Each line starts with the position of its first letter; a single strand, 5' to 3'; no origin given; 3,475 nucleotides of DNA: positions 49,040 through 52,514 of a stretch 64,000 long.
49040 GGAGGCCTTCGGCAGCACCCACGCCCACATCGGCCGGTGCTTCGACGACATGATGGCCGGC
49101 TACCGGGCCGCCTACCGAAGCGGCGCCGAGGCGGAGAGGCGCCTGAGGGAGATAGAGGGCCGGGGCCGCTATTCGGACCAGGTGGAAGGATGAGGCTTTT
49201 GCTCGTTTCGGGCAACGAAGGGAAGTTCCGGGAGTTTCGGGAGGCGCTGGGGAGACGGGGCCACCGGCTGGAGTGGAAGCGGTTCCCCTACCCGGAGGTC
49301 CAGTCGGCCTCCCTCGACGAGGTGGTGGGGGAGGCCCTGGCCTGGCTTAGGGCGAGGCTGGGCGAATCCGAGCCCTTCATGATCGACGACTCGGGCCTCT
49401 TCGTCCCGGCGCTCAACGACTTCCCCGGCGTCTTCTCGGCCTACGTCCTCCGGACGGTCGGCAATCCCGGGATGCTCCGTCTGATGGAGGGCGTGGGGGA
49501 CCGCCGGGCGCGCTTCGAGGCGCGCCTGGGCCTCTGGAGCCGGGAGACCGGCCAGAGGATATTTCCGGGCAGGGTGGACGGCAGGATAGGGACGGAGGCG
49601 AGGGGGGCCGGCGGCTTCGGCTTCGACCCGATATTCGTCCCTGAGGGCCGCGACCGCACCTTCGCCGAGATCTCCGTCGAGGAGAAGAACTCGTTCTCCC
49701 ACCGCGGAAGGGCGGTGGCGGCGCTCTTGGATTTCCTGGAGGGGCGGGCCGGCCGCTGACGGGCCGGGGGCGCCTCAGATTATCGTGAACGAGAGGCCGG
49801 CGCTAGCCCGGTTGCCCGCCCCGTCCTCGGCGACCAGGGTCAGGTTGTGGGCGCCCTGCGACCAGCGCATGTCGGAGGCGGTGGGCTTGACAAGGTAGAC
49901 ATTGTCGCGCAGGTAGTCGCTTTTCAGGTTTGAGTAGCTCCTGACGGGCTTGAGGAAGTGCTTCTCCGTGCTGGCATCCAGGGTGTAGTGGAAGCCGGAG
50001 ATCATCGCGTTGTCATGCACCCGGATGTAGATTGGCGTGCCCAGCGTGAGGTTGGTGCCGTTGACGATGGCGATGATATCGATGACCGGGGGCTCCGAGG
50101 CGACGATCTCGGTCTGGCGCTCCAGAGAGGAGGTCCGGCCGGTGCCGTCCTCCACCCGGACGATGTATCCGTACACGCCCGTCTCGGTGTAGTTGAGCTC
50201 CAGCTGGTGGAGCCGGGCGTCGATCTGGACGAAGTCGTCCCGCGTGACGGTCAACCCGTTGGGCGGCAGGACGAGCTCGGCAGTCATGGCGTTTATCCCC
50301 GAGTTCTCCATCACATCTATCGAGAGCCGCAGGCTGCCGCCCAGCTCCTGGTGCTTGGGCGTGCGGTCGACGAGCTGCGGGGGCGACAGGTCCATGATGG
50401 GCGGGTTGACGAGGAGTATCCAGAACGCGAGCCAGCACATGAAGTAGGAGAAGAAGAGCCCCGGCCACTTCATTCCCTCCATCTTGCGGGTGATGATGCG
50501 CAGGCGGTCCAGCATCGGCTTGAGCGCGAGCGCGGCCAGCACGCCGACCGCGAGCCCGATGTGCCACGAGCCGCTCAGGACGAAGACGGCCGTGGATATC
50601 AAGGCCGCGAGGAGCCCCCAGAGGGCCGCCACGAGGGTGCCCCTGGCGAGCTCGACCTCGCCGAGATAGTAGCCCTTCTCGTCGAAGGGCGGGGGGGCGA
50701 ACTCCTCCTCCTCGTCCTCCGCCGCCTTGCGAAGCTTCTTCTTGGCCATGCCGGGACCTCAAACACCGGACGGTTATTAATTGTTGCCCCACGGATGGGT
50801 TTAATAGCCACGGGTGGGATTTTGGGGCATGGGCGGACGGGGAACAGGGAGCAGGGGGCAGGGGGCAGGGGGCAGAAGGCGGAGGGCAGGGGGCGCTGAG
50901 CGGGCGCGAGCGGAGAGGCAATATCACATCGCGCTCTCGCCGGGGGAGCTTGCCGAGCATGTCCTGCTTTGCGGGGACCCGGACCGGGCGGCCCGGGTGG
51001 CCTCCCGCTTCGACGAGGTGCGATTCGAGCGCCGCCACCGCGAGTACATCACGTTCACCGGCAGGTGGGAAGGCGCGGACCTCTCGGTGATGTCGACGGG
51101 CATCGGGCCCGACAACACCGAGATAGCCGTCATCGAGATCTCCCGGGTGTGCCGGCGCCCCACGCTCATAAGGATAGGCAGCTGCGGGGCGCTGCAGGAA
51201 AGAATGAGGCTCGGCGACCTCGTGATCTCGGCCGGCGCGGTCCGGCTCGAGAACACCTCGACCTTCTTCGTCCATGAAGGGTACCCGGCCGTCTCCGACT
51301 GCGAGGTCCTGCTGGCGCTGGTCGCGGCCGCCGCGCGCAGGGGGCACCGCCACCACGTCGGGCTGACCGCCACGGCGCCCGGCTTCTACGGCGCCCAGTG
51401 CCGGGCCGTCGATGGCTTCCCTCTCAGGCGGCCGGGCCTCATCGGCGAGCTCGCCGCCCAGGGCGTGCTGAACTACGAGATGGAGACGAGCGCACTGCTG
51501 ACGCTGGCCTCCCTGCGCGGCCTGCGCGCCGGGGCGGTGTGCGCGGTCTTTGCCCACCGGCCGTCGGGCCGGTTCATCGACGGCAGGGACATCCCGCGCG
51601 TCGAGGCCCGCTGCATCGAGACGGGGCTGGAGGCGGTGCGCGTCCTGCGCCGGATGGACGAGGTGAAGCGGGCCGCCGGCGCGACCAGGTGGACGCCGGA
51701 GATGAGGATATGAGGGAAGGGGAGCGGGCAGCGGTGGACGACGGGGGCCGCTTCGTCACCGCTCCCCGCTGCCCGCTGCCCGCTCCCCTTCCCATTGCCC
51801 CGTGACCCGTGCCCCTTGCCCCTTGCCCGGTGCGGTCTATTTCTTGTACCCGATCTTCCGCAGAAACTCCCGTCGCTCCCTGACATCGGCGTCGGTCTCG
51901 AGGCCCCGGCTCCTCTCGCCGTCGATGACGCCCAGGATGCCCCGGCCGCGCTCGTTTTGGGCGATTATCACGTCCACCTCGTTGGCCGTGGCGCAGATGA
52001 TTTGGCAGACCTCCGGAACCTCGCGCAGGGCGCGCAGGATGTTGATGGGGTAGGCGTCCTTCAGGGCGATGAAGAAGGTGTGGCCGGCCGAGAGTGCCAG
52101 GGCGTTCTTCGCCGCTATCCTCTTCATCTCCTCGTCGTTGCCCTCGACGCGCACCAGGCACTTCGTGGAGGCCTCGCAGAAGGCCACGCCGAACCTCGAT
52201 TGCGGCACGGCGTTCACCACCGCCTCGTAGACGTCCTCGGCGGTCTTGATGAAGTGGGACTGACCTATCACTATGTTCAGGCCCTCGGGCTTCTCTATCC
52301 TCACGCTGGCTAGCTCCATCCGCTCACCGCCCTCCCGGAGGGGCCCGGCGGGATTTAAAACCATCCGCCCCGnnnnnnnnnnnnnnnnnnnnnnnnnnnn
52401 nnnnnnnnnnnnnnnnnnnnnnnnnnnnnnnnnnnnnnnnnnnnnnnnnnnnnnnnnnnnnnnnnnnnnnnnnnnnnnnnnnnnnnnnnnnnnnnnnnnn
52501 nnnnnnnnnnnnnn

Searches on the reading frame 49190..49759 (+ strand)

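Call 13: search_protein_families(library=pfam, proteins=[window:49190-49759:+], max_evalue=0.001)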
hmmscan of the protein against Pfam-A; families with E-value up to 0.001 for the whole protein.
window:49190-49759:+ (189 aa): 1 family
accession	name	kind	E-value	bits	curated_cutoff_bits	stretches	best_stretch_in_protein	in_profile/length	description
PF01725.21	Ham1p_like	-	1.3e-44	152.8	22.5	1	3-181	1-185/186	Ham1 family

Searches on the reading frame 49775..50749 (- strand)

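Call 13: search_protein_families(library=pfam, proteins=[window:49775-50749:-], max_evalue=0.001)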
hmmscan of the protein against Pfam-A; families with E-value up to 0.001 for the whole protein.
window:49775-50749:- (324 aa): 1 family
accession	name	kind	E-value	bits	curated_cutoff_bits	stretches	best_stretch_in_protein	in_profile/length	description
PF19094.5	EMC6_arch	-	0.00015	22.6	26.7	1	38-114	8-86/87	EMC6-arch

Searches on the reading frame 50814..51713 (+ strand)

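Call 13: search_protein_families(library=pfam, proteins=[window:50814-51713:+], max_evalue=0.001)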
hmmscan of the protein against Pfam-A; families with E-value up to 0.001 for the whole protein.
window:50814-51713:+ (299 aa): 1 family
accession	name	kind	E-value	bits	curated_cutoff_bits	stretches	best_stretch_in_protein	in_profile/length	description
PF01048.26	PNP_UDP_1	-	1.7e-36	126.2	25.1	1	49-246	2-197/233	Phosphorylase superfamily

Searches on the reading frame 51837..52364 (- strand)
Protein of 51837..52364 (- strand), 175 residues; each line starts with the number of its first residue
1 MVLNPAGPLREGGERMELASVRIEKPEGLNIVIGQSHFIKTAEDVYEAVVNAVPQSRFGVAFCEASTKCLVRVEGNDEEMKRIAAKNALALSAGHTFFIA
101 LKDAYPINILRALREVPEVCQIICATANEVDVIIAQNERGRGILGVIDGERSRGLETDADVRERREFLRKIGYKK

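Call 13: search_protein_families(library=pfam, proteins=[window:51837-52364:-], max_evalue=0.001)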
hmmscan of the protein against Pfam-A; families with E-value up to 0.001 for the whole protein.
window:51837-52364:- (175 aa): 1 family
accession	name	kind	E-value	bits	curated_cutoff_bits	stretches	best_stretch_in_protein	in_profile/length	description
PF04008.19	Adenosine_kin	-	1.8e-71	239.4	25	1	21-174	1-154/154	Adenosine specific kinase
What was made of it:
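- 51837..52364 (-): Downstream gene for an adenosine-specific kinase family protein (PF04008), 8 nt after the stop codon on the same strand. Probably co-transcribed. Pfam 1.8e-71 (call 13).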
